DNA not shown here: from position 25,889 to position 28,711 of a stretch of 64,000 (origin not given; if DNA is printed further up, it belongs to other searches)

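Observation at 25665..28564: Single polypeptide fusing a clan GH-A-like glycosidase, a GT2 synthase domain and a polytopic membrane domain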

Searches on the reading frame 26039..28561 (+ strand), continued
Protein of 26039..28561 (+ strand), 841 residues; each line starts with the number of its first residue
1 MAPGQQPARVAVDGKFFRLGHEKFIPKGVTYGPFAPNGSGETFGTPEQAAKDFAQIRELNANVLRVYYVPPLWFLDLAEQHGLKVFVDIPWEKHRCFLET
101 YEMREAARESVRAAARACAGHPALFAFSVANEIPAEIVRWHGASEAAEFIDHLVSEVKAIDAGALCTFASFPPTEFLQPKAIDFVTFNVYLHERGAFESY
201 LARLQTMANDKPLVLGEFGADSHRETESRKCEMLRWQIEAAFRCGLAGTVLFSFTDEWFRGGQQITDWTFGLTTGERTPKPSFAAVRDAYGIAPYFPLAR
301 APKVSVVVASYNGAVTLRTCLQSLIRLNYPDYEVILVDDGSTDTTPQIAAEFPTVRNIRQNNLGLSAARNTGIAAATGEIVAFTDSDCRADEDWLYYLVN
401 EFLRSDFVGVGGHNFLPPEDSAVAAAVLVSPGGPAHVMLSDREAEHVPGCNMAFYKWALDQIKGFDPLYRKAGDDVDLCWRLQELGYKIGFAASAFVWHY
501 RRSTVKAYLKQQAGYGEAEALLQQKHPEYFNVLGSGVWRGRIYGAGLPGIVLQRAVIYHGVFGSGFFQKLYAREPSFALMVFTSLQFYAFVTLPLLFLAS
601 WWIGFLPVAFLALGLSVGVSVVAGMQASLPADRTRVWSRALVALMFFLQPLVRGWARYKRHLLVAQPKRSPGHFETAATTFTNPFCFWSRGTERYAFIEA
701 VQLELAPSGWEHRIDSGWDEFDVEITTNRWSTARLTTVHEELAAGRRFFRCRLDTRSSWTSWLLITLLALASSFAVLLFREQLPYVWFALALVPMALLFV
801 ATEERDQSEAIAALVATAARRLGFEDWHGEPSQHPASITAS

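Call 36: predict_structure(alignment_id=A2)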
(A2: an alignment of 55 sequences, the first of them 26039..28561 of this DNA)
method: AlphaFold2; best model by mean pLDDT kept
length: 841 residues; sequences in the alignment: 55
mean_pLDDT: 89.8   pTM: 0.81
mean pLDDT of the five models: 89.8, 89.4, 88.6, 88.2, 87.7
residues with pLDDT >= 90: 583; 70-90: 195; 50-70: 36; < 50: 27
segments of 3 or more residues with pLDDT < 50: 1-4, 667-678, 831-841
pLDDT, mean of each block of 10 residues (from residue 1): 59 95 96 92 94 98 97 97 97 89 96 98 98 88 92 98 96 90 97 94 92 97 95 98 98 96 92 97 98 97 98 97 97 98 97 97 96 98 97 98 97 93 93 88 92 98 94 94 96 95 95 94 87 80 66 75 65 77 91 93 94 95 90 92 95 92 60 48 79 86 82 72 84 89 83 88 89 90 89 91 88 90 82 44 37
secondary structure, 60 per line:
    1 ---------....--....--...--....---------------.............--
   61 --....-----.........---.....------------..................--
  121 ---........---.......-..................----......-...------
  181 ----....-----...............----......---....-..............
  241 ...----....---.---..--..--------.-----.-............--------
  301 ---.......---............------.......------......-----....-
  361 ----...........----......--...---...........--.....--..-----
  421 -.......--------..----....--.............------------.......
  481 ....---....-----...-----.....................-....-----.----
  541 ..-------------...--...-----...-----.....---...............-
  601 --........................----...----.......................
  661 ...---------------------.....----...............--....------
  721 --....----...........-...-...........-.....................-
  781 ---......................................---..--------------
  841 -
elements in order (helices of 4 or more, strands of 3 or more residues): E10-13 E16-19 E22-24 E27-30 H46-58 E63-66 H72-80 E84-88 H101-118 E124-131 H135-141 H143-160 E165-170 E185-188 H194-208 E213-218 H222-225 H227-243 E248-251 H281-292 E304-310 H314-325 E332-338 H345-350 E356-359 H365-375 E380-385 E388-390 H394-404 E407-411 H422-428 E443-446 E452-455 H456-461 H474-484 E488-491 E497-499 H505-525 E556-558 E569-571 H577-581 H585-599 H603-626 H638-663 E685-689 H694-708 E711-714 E723-726 E731-741 E747-757 H759-779 H784-821
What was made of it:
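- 27530..27586 (+): W498-H-Y-R-R502 through Q511-Q-A-G-Y-G516. The invariant QQxGYG sits where synthase-type GT2 enzymes carry Q(Q/R)xRW. Lies in helix 505-525 of the model (call 36).
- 27767..27919 (+): First TM hairpin (about residues 577-599 and 604-627) with a 4-residue uncharged turn. Helices 585-599 and 603-626 in the model (call 36).
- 28091..28309 (+): Small alpha/beta insert domain (residues 685-757) between the two hairpins, with conserved W688, D715, G717-W718, D722 and E740. No family assignment. Secondary structure and pLDDT about 80-90 (call 36).
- On Clan GH-A retaining glycosidases: The AlphaFold2 model shows alternating strand/helix topology with pLDDT above 90 (call 36).
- Checked: The AlphaFold2 model has mean pLDDT 89.8 and pTM 0.81 (call 36).
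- This suggests a fixed two-domain unit (call 36). The inter-domain junction is modelled with very high confidence (call 36).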

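Call 38: fold_search(model_id=the predicted structure, library=pdb)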
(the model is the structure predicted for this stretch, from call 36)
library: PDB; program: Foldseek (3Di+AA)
matches with E <= 10: 1640; with E <= 0.001: 842
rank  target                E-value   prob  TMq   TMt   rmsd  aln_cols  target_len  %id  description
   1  9g4n_C                4.2e-15  1.00  0.32  0.49   4.1       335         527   17  Glycoside Hydrolase Family 157 from Labilibaculum antarcticum (LaGH157) E224A mutant in complex with Laminaritriose an (released 2025-05-21)
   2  9fz9_A                9.6e-15  1.00  0.31  0.48   5.3       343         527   18  Glycoside Hydrolase Family 157 from Labilibaculum antarcticum, wild type SeMet derivative (LaGH157) (released 2025-07-16)
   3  9g4n_B                3.5e-14  1.00  0.32  0.49   4.9       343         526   17  Glycoside Hydrolase Family 157 from Labilibaculum antarcticum (LaGH157) E224A mutant in complex with Laminaritriose an (released 2025-05-21)
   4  9fz9_C                5.2e-14  1.00  0.31  0.48   5.3       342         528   18  Glycoside Hydrolase Family 157 from Labilibaculum antarcticum, wild type SeMet derivative (LaGH157) (released 2025-07-16)
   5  9g4n_A                3.7e-13  1.00  0.31  0.49   5.2       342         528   17  Glycoside Hydrolase Family 157 from Labilibaculum antarcticum (LaGH157) E224A mutant in complex with Laminaritriose an (released 2025-05-21)
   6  6bjw                  6.4e-13  1.00  0.30  0.42   5.0       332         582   18  Eubacterium eligens Beta-glucuronidase (released 2018-07-25)
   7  6p61_B                6.8e-13  1.00  0.19  0.79   4.6       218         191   26  Structure of a Glycosyltransferase from Leptospira borgpetersenii serovar Hardjo-bovis (strain JB197) (released 2019-07-10)
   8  9g5g_A                6.8e-13  1.00  0.32  0.49   4.0       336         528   18  Glycoside Hydrolase Family 157 from Labilibaculum antarcticum (LaGH157) in complex with Laminaribiose (released 2025-05-21)
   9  7lr7                  1.3e-12  1.00  0.27  0.52  10.7       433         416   16  Crystal structure of GH5_18 from Streptomyces cattleya in complex with GlcNAc (released 2021-04-07)
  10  9omn_B                1.3e-12  1.00  0.21  0.62   6.5       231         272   21  WrtF fucosyltransferase - GDP-2-deoxy-2-fluoro-beta-L-fucose (released 2025-10-29)
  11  6mp7_B                1.5e-12  1.00  0.27  0.50  11.2       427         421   16  Crystal structure of the E257A mutant of BlMan5B in complex with GlcNAc (soaking) (released 2019-01-30)
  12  9omm_A                1.5e-12  1.00  0.21  0.64   6.5       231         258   20  WrtF fucosyltransferase - tetrasaccharide product (released 2025-10-29)
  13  5uj6_B                1.5e-12  1.00  0.29  0.30  11.0       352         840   16  Crystal Structure of Bacteroides Uniformis beta-glucuronidase (released 2017-06-28)
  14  5uj6_A                1.8e-12  1.00  0.29  0.29  11.1       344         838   16  Crystal Structure of Bacteroides Uniformis beta-glucuronidase (released 2017-06-28)
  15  5c71_A                1.9e-12  1.00  0.28  0.39   4.5       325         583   20  The structure of Aspergillus oryzae a-glucuronidase complexed with glycyrrhetinic acid monoglucuronide (released 2016-06-29)
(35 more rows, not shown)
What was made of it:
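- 26063..26923 (+): N-terminal (beta/alpha)8 clan GH-A-like glycosidase or transglycosidase domain (residues 9-295). No signal peptide. Foldseek best hit LaGH157, E 4e-15 (call 38). pLDDT about 90-98 (call 36).
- On Clan GH-A retaining glycosidases: Foldseek hits GH157, GH2 and GH5 barrels at E 1e-12 to 4e-15 (call 38).
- Foldseek's top hit is LaGH157 bound to laminaritriose (call 38). GH2-type exo-glycosidases are close fold matches (call 38).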

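Call 45: search_protein_families(library=pfam, proteins=[L006:7675-8502:+, L033:4350-5864:+, L007:3293-4906:+, L007:2341-3363:+, L008:10946-11518:+, L019:10276-11238:-], max_evalue=0.01)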
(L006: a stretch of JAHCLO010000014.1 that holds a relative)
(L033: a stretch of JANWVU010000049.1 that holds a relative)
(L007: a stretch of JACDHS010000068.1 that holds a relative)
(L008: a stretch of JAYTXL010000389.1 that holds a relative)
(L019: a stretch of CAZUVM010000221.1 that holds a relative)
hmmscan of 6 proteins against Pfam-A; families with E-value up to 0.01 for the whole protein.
L006:7675-8502:+ (276 aa): 1 family
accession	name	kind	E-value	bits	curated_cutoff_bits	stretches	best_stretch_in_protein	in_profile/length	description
PF00303.24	Thymidylat_synt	-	3.3e-123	410.5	24.3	1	15-276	2-266/266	Thymidylate synthase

L033:4350-5864:+ (505 aa): 1 family
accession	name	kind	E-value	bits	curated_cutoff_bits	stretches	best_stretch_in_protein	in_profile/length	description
PF00202.27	Aminotran_3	-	1.4e-102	343.8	30.5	1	100-476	15-403/403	Aminotransferase class-III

L007:3293-4906:+ (538 aa): 1 family
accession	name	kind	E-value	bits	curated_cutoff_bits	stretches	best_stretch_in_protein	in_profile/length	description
PF02321.23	OEP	-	3.1e-47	161.3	22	2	335-520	3-183/187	Outer membrane efflux protein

L007:2341-3363:+ (341 aa): 2 families
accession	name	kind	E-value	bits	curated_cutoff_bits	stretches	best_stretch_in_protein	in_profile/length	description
PF01300.24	Sua5_yciO_yrdC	-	5.5e-60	202.3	25.1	1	30-206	1-178/178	Telomere recombination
PF03481.19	Sua5_C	-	1.1e-21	78.2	22.9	1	210-341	3-136/136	Threonylcarbamoyl-AMP synthase, C-terminal domain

L008:10946-11518:+ (191 aa): 1 family
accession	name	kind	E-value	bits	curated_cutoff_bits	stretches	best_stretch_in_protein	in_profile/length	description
PF00186.24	DHFR_1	-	1.8e-44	151.7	25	2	5-70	3-68/159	Dihydrofolate reductase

L019:10276-11238:- (320 aa): 2 families
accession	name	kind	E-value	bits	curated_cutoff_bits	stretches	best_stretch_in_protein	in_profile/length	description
PF00849.27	PseudoU_synth_2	-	5.8e-36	124.4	26.8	1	90-243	2-150/152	RNA pseudouridylate synthase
PF01479.30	S4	-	8.6e-09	35.4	22.8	1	17-55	2-41/48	S4 domain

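Call 51: list_cluster_members(proteins=[P0254, P0256, P0221, P0210, P0207, P0200, P0194, P0182, P0176, P0169])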
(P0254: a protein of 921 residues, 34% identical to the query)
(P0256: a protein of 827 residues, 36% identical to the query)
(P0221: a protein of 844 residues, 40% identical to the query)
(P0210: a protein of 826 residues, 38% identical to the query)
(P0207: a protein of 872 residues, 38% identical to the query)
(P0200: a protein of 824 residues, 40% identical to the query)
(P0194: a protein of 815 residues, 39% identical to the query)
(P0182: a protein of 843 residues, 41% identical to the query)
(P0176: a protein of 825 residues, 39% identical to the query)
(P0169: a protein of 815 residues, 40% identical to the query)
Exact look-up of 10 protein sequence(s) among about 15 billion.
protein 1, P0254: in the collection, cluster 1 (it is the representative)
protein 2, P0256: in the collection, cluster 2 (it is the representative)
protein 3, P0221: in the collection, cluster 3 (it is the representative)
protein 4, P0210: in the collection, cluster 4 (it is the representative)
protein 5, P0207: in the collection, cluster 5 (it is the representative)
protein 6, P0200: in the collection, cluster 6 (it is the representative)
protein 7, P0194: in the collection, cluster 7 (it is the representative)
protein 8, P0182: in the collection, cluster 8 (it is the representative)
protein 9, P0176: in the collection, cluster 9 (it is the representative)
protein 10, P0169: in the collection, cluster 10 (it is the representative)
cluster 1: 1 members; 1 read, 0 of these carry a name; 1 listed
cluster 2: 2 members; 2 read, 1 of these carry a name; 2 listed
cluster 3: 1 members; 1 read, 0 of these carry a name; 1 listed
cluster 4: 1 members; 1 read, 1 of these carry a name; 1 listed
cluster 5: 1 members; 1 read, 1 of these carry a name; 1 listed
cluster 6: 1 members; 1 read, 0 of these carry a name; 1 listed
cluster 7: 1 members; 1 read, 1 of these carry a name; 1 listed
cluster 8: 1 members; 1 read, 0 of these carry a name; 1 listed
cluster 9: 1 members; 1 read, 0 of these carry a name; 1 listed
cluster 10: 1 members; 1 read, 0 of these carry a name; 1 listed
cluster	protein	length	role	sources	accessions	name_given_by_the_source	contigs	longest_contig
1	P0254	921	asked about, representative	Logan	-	-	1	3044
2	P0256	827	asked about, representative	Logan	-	-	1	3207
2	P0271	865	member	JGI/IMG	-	glycosyltransferase involved in cell wall biosynthesis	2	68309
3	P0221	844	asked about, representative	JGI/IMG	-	-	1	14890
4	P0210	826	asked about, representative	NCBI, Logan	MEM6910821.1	MAG: glycosyltransferase [Verrucomicrobiota bacterium]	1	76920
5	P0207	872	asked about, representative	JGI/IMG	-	O-antigen biosynthesis protein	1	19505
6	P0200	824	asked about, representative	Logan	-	-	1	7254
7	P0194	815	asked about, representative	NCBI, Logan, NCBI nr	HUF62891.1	MAG TPA: glycosyltransferase [Verrucomicrobiales bacterium] | glycosyltransferase [Verrucomicrobiales bacterium]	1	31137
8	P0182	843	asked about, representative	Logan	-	-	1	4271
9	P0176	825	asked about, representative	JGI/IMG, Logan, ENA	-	-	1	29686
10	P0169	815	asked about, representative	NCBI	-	-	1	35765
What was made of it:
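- Tried and rejected: Names were mostly absent, since the sequences are metagenomic (call 51).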

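Call 62: search_dna_similar(query=window:26039-28561:+, collection=plasmids, mode=protein, max_rows=15, max_evalue=1e-10)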
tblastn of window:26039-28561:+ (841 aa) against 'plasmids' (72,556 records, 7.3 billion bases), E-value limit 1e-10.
Records with a match: 414; places in all: 434; records where one place covers at least 80% of the query: 0.
Best place of each record, by identity: <60% 414.
By first word of the organism name: Ralstonia 129; Sinorhizobium 50; Escherichia 35; Lactiplantibacillus 17; Rhizobium 16; Bacillus 13; Streptomyces 9; Enterobacter 9; Lactococcus 7; Novosphingobium 6; and 77 more.
By predicted mobility (MOB-suite, as given by PLSDB): mobilizable 211; non-mobilizable 168; conjugative 35.
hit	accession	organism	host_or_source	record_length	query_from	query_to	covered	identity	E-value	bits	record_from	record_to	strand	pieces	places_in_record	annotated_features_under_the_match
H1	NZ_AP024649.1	Arthrobacter sp. StoSoilB13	-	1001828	295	599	36%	29.2%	9e-19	100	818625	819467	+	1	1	none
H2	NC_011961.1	Thermomicrobium roseum DSM 5159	-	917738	302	544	29%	34.9%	1e-25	122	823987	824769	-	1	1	mftF: mycofactocin biosynthesis glycosyltransferase MftF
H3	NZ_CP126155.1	Halobaculum lipolyticum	cell culture,sediment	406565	302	526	27%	36.7%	9e-25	119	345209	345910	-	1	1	glycosyltransferase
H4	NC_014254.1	Methanohalobium evestigatum Z-7303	-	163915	298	528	27%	35.4%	1e-31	141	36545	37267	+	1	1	glycosyltransferase family 2 protein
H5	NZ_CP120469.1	Halobaculum limi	cell culture,sediment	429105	302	526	27%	34.6%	9e-27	125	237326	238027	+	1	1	glycosyltransferase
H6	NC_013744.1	Haloterrigena turkmenica DSM 5511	-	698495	301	526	27%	33.9%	8e-25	119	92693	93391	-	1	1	mftF: mycofactocin biosynthesis glycosyltransferase MftF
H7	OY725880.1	Subdoligranulum variabile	-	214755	303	561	31%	29.4%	2e-12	79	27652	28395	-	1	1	none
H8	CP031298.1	Natrinema thermotolerans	Cell culture,Korean salt-fermented food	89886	298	570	32%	27.4%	1e-11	77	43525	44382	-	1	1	glycosyltransferase family 2 protein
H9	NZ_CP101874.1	Natrinema thermotolerans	cell culture,salt-fermented food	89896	298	570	32%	27.4%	1e-11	77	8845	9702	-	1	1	glycosyltransferase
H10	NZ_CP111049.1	Chondrinema litorale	Seaweed,red alga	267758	303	530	27%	32.6%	3e-19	101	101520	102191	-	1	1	glycosyltransferase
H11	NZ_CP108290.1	Kitasatospora sp. NBC_00039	-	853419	296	516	26%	33.6%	3e-18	98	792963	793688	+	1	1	glycosyltransferase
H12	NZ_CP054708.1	Halarchaeum sp. CBA1220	solar salt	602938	311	526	26%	34.3%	7e-22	109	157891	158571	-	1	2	glycosyltransferase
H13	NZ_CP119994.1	Halomarina sp. PSR21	cell culture,saline soil from Tarim ...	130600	302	551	30%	29.6%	2e-19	102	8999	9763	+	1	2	glycosyltransferase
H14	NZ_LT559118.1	Nonomuraea gerenzanensis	-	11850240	303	527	27%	32.8%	3e-20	104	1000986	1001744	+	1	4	none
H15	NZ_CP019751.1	Levilactobacillus brevis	cell culture,brewery-associated surface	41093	283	587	36%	24.1%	3e-12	79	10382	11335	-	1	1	glycosyltransferase family 2 protein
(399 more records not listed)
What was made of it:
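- Tried and rejected: MftF was among the best (call 62).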
